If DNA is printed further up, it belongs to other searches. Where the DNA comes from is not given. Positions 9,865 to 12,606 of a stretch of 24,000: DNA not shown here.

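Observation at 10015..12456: Orphan 813-aa SEC-C-tailed protein with a nuclease-like core, on a low-GC single-gene insertion between creC and creD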

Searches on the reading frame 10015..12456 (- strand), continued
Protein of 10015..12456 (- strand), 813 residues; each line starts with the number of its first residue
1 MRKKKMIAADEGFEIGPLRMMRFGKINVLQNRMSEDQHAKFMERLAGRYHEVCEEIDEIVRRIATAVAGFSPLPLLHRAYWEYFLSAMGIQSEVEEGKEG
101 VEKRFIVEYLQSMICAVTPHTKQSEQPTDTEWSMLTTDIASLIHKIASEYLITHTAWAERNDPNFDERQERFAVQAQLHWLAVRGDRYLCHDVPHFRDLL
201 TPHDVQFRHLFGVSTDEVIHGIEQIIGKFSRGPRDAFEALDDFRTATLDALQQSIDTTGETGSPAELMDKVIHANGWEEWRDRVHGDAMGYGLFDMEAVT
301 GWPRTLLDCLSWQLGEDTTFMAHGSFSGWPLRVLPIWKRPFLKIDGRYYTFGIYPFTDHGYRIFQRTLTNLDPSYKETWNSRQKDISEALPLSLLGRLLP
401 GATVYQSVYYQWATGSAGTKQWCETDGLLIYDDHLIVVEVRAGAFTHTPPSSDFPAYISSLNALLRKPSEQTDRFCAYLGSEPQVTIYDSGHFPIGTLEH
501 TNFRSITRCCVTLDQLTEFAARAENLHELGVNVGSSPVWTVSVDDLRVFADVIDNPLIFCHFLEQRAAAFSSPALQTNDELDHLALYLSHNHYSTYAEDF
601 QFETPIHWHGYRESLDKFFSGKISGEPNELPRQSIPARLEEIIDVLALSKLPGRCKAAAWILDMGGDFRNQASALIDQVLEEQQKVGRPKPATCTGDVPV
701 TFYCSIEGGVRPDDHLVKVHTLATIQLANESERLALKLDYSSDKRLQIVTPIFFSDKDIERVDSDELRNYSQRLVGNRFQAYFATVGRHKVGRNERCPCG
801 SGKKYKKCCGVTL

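Call 77: get_annotated_region(hit=H3, flank=6000)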
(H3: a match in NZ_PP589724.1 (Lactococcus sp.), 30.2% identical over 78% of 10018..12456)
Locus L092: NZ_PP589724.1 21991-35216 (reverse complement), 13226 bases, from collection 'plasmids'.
description: Lactococcus sp. strain UCCL637 plasmid pUCCL637D, complete sequence
organism: Lactococcus sp. (NCBI taxid 44273)
taxonomy: Bacteria; Bacillota; Bacilli; Lactobacillales; Streptococcaceae; Lactococcus; Lactococcus sp.
host: -; source: Bacterial culture,Dairy environment; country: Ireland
typing (MOB-suite, as given by PLSDB): mobilizable; replicon rep_cluster_554; relaxase MOB_Unknown
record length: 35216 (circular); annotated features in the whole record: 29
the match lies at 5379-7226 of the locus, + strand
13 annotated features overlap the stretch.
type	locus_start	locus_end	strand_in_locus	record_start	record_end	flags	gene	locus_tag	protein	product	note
CDS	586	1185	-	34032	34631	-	-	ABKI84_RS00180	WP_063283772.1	recombinase family protein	GO:0006310 - DNA recombination [Evidence IEA]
CDS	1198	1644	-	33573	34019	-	-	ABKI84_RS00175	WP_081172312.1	hypothetical protein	-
CDS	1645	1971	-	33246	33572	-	-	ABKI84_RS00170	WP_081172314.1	BRCT domain-containing protein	-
CDS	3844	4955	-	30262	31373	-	-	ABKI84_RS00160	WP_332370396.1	IS3-like element IS981 family transposase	GO:0006313 - DNA transposition [Evidence IEA]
CDS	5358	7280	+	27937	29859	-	-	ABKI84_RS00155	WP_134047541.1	NERD domain-containing protein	-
CDS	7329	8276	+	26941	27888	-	-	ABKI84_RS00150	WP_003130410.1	IS30 family transposase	-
CDS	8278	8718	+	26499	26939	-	-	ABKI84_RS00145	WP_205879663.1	SEC-C metal-binding domain-containing protein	-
CDS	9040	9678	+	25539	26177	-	-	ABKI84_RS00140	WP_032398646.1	hypothetical protein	-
CDS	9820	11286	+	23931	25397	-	-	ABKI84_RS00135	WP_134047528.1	Y-family DNA polymerase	-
CDS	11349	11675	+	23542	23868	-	-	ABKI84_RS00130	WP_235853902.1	hypothetical protein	-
CDS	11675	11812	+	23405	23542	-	-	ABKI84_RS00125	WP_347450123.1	hypothetical protein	-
CDS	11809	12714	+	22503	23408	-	recA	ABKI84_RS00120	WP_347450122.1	recombinase RecA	GO:0006281 - DNA repair [Evidence IEA]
CDS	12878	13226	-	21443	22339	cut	-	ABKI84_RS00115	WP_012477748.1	nucleotidyl transferase AbiEii/AbiGii toxin family protein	-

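Call 78: get_annotated_region(hit=H1, flank=6000)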
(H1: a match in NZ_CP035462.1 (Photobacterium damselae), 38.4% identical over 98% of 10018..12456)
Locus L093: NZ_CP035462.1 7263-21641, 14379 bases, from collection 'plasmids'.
description: Photobacterium damselae subsp. damselae strain KC-Na-NB1 plasmid pFPPDNB1-4, complete sequence
organism: Photobacterium damselae (NCBI taxid 85581)
taxonomy: Bacteria; Pseudomonadota; Gammaproteobacteria; Vibrionales; Vibrionaceae; Photobacterium; Photobacterium damselae
host: -; source: Neophocaena asiaeorientalis; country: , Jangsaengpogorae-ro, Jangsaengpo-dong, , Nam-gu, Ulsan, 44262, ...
typing (MOB-suite, as given by PLSDB): non-mobilizable
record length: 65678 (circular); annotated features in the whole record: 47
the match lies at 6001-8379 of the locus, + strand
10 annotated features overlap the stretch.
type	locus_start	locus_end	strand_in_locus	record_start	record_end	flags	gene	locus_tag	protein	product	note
CDS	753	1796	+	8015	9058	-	istA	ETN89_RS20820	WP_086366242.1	IS21 family transposase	-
CDS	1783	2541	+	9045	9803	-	istB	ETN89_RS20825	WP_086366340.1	IS21-like element helper ATPase IstB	-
CDS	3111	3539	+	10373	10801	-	tnpA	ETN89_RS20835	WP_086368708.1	IS200/IS605 family transposase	-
CDS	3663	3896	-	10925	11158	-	-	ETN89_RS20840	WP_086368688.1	helix-turn-helix domain-containing protein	-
CDS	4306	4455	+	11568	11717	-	-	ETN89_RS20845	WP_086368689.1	Hok/Gef family protein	-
CDS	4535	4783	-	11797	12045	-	-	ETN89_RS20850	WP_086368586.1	DinI-like family protein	-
CDS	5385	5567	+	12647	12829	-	-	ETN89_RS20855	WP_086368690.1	hypothetical protein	-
CDS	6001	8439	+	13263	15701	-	-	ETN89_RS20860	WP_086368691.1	SEC-C metal-binding domain-containing protein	-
CDS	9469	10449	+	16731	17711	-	-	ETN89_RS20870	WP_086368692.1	Rpn family recombination-promoting nuclease/putative transposase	-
CDS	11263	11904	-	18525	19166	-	-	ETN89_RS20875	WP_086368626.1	recombinase family protein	-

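Call 79: search_protein_families(library=pfam, proteins=[L092:5358-7277:+, L092:8278-8715:+, L093:6001-8436:+], max_evalue=1)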
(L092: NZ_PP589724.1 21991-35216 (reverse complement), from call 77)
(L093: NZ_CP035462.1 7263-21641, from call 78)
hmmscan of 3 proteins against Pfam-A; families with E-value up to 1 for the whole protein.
L092:5358-7277:+ (640 aa): 1 family
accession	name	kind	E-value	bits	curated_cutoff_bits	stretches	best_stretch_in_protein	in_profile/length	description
PF08378.17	NERD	-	5.3e-05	24.1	22.1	1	334-425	4-96/111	Nuclease-related domain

L092:8278-8715:+ (146 aa): 2 families
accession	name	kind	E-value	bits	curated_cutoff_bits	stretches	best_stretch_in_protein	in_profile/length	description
PF02810.21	SEC-C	-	3.2e-09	36.9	20.4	1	124-141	1-18/19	SEC-C motif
PF10430.15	Ig_Tie2_1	-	0.11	13.2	25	1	36-85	41-90/95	Tie-2 Ig-like domain 1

L093:6001-8436:+ (812 aa): 2 families
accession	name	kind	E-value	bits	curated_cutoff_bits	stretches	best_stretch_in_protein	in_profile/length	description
PF02810.21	SEC-C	-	9.3e-08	32.2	20.4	1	791-807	1-17/19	SEC-C motif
PF08378.17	NERD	-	0.025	15.5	22.1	1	420-482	33-93/111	Nuclease-related domain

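Call 83: search_protein_families(library=pfam, alignment_id=A5, max_evalue=1)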
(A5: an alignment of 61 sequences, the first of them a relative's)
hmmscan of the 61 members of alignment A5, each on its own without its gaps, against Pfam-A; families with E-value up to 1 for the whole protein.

A. member 1, P0001 (813 aa): 2 families
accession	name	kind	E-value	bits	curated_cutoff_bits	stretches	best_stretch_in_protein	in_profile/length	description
PF02810.21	SEC-C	-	1.9e-08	34.4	20.4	1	793-810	1-18/19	SEC-C motif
PF09937.14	DUF2169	-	0.2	11.4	25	1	119-195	30-105/294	Uncharacterized protein conserved in bacteria (DUF2169)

B. families by the number of members that match (of 61 scanned): 60 families (the first 25 are shown)
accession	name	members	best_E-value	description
PF02810.21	SEC-C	61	1.8e-10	SEC-C motif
PF08378.17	NERD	33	0.00013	Nuclease-related domain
PF20669.3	Exo70_N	1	7.5e-06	Exocyst complex component Exo70 N-terminal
PF04108.17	ATG17_like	1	0.0024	Autophagy protein ATG17-like domain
PF00293.34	NUDIX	1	0.0065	NUDIX domain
PF23232.1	AAA_lid_13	1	0.011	Fungal AAA+ ATPase lid domain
PF08066.17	PMC2NT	1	0.013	PMC2NT (NUC016) domain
PF19011.5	DUF5740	1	0.013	Family of unknown function (DUF5740)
PF24048.1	LRR_NXF1-5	1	0.014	NXF1/2/3/5 leucine-rich repeat domain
PF10835.13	DUF2573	1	0.016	Protein of unknown function (DUF2573)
PF08645.17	PNK3P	1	0.017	Polynucleotide kinase 3 phosphatase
PF04124.18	Dor1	1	0.024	Dor1-like family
PF10897.14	DUF2713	1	0.025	Protein of unknown function (DUF2713)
PF16752.10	TBCC_N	1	0.029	Tubulin-specific chaperone C N-terminal domain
PF00541.23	Adeno_knob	1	0.03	Adenoviral fibre protein (knob domain)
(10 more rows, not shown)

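Call 89: find_related_loci(query=A1, collection=viral_contigs, flank=8000)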
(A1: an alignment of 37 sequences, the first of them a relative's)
Query A1 (813 aa) in viral_contigs; peptide patterns used: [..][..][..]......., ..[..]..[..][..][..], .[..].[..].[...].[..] (x = any residue, [..] = any of these).
600 stretches matched a pattern (row limit reached: there are more); 293 encode a relative of the query (tblastn E <= 1e-3); the best 80 are kept; 80 distinct loci.
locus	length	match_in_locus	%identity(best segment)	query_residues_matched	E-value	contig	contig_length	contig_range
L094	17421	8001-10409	36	2-810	2e-178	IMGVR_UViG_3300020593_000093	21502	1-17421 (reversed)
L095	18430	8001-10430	37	1-809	2e-175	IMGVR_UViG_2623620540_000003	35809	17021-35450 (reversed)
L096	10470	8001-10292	26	52-810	2e-69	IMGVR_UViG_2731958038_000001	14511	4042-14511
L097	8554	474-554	74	784-810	7e-9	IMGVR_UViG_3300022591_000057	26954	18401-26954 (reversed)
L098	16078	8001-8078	77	785-810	2e-8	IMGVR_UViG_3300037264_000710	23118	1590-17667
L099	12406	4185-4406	39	746-809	2e-8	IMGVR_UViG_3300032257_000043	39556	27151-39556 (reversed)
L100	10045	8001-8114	55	773-810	3e-8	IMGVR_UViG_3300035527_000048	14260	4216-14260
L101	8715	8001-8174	44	753-811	3e-8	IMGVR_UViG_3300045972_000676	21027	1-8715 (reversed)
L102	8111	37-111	76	786-810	4e-8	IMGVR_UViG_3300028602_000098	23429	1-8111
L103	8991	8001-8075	76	786-810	6e-8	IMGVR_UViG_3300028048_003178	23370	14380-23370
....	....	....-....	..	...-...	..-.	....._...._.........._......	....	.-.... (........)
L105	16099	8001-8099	58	778-810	8e-8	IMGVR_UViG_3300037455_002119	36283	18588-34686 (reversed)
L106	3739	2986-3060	76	786-810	7e-8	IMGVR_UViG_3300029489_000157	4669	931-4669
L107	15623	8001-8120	58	771-810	1e-7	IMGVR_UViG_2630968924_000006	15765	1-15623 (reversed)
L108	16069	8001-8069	87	788-810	1e-7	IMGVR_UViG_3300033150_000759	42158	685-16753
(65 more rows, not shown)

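Call 92: search_protein_families(library=pfam, proteins=[L095:466-1494:-, L095:2179-3132:-, L095:3412-5370:-, L095:7071-7511:+, L095:10545-11768:-, L095:11768-12373:-, L095:12388-15039:-, L095:16090-17322:-, L095:17328-18425:-, L095:6075-6422:-], max_evalue=0.001)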
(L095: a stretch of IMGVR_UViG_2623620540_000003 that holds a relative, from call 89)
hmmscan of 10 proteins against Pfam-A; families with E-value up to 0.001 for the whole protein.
L095:466-1494:- (342 aa): 4 families
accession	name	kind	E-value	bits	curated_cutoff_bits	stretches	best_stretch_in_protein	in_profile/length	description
PF00589.27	Phage_integrase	-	3.3e-14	53.5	27.1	1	181-333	21-167/172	Phage integrase family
PF14659.12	Phage_int_SAM_3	-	7.9e-05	23.2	22.6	1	65-118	1-55/58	Phage integrase, N-terminal SAM-like domain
PF09003.16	Arm-DNA-bind_1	-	0.00031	21.2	22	1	2-49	4-51/74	Bacteriophage lambda integrase, Arm DNA-binding domain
PF22022.2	Phage_int_M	-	0.00032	21.3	27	1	66-158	1-95/96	Phage integrase central domain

L095:2179-3132:- (317 aa): 1 family
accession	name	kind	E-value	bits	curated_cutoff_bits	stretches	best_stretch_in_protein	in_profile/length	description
PF01507.26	PAPS_reduct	-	3.7e-08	34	22.5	1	42-186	3-119/175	Phosphoadenosine phosphosulfate reductase domain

L095:3412-5370:- (652 aa): 2 families
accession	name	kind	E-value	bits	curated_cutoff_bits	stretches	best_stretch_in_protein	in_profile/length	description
PF05840.19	Phage_GPA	-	1.7e-75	254.4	31.4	1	161-419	69-320/321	Bacteriophage replication gene A protein (GPA)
PF23343.2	REP_ORF2-G2P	-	2.4e-05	25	27.8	1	306-416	13-98/99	Replication-associated protein ORF2/G2P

L095:7071-7511:+ (147 aa): 1 family
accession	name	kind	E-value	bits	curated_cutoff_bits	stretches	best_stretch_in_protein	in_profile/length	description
PF01381.28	HTH_3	-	0.00013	22.4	23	1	8-52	1-45/55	Helix-turn-helix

L095:10545-11768:- (407 aa): 1 family
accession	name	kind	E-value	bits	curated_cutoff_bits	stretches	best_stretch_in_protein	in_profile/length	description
PF05954.17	Phage_GPD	-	1.4e-11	44.6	30.1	1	86-311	61-301/305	Phage tail baseplate hub (GPD)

L095:11768-12373:- (201 aa): 1 family
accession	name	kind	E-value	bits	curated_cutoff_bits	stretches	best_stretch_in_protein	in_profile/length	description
PF06995.16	Phage_P2_GpU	-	1.4e-39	134.9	27.5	1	5-123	1-119/120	Phage P2 GpU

L095:12388-15039:- (883 aa): 0 families

L095:16090-17322:- (410 aa): 3 families
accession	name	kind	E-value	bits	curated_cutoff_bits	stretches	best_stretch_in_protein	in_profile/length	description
PF04984.19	Phage_sheath_1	-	1.7e-23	83.7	31.4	1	128-293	2-168/168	Phage tail sheath protein subtilisin-like domain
PF17482.7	Phage_sheath_1C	-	7.6e-16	58.5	26.9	1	301-397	7-104/104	Phage tail sheath C-terminal domain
PF22671.1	Gp18_domIII_N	-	1.9e-11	44.5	27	1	47-106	3-58/58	Tail sheath protein Gp18 domain III N-terminal region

L095:17328-18425:- (365 aa): 1 family
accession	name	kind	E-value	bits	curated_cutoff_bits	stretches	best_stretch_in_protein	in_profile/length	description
PF13472.12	Lipase_GDSL_2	-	2.1e-09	38.6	32.9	1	50-203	2-150/178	GDSL-like Lipase/Acylhydrolase family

L095:6075-6422:- (115 aa): 1 family
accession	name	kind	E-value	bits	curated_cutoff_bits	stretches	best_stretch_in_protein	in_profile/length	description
PF04606.18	Ogr_Delta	-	1.6e-16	60.4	26.3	1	37-82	2-47/47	Ogr/Delta-like zinc finger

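Call 95: fold_search(model_id=the predicted structure, library=viral)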
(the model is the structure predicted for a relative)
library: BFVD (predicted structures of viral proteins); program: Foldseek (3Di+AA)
matches with E <= 10: 413; with E <= 0.001: 0
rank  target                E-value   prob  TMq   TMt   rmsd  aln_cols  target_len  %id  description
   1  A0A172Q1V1            5.7e-02  0.85  0.12  0.39   8.1       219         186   13  Uncharacterized protein [Escherichia phage MX01]
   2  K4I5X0                7.2e-02  0.80  0.11  0.36  17.6       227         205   13  Uncharacterized protein [Salmonella phage STML-198]
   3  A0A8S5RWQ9            7.6e-02  0.80  0.10  0.28  13.3       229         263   16  Nuclease-related domain protein [Siphoviridae sp. ctHip2]
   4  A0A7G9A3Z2            1.0e-01  0.98  0.11  0.27   6.0       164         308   12  Uncharacterized protein [Bacteriophage sp.]
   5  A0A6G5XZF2            1.0e-01  0.60  0.07  0.20  12.3       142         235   13  (no name in the UniProt tables at hand)
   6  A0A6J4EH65            1.1e-01  0.89  0.09  0.31   9.7       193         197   13  (no name in the UniProt tables at hand)
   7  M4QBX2                1.1e-01  0.66  0.10  0.18  14.4       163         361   10  (no name in the UniProt tables at hand)
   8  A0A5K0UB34            1.2e-01  0.38  0.11  0.20  24.2       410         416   11  Uncharacterized protein [Yasminevirus sp. GU-2018]
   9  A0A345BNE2            1.2e-01  0.08  0.07  0.10  25.7       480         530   11  (no name in the UniProt tables at hand)
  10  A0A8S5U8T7            1.4e-01  0.80  0.09  0.26  11.6       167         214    9  Exonuclease [Siphoviridae sp. ctnMR5]
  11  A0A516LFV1            1.5e-01  0.75  0.09  0.20  11.7       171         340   11  (no name in the UniProt tables at hand)
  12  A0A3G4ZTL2            1.5e-01  0.35  0.09  0.13  10.9       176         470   13  Treble clef zinc finger domain-containing protein [Barrevirus sp.]
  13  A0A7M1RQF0            1.6e-01  0.60  0.09  0.21  12.3       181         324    9  Exonuclease [uncultured phage cr52_1]
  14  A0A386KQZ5            1.7e-01  0.38  0.08  0.15  17.1       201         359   13  YqaJ viral recombinase domain-containing protein [Microbacterium phage ValentiniPuff]
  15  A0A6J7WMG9            1.8e-01  0.14  0.07  0.14  18.6       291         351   11  Uncharacterized protein [uncultured Caudovirales phage]
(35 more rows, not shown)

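Call 98: search_protein_families(library=pfam, proteins=[L080:10421-12550:-, L045:4490-6619:-, L052:10083-10379:+], max_evalue=0.1)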
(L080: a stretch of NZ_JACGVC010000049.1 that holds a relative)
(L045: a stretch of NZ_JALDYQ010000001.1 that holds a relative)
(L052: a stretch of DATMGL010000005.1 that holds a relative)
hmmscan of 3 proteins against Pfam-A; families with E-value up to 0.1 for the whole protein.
L080:10421-12550:- (709 aa): 2 families
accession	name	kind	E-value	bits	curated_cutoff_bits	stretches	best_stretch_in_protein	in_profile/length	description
PF02810.21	SEC-C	-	1.4e-05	25.3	20.4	1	691-709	1-19/19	SEC-C motif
PF08378.17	NERD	-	0.0066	17.4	22.1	1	297-388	2-91/111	Nuclease-related domain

L045:4490-6619:- (709 aa): 2 families
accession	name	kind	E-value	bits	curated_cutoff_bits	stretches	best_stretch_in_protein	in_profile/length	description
PF02810.21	SEC-C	-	3.7e-09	36.7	20.4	1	687-705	1-19/19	SEC-C motif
PF08378.17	NERD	-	0.00046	21.1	22.1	1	300-390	2-91/111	Nuclease-related domain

L052:10083-10379:+ (99 aa): 1 family
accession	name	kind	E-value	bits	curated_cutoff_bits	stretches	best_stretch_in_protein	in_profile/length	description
PF02810.21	SEC-C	-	2.5e-08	34.1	20.4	1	82-97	2-17/19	SEC-C motif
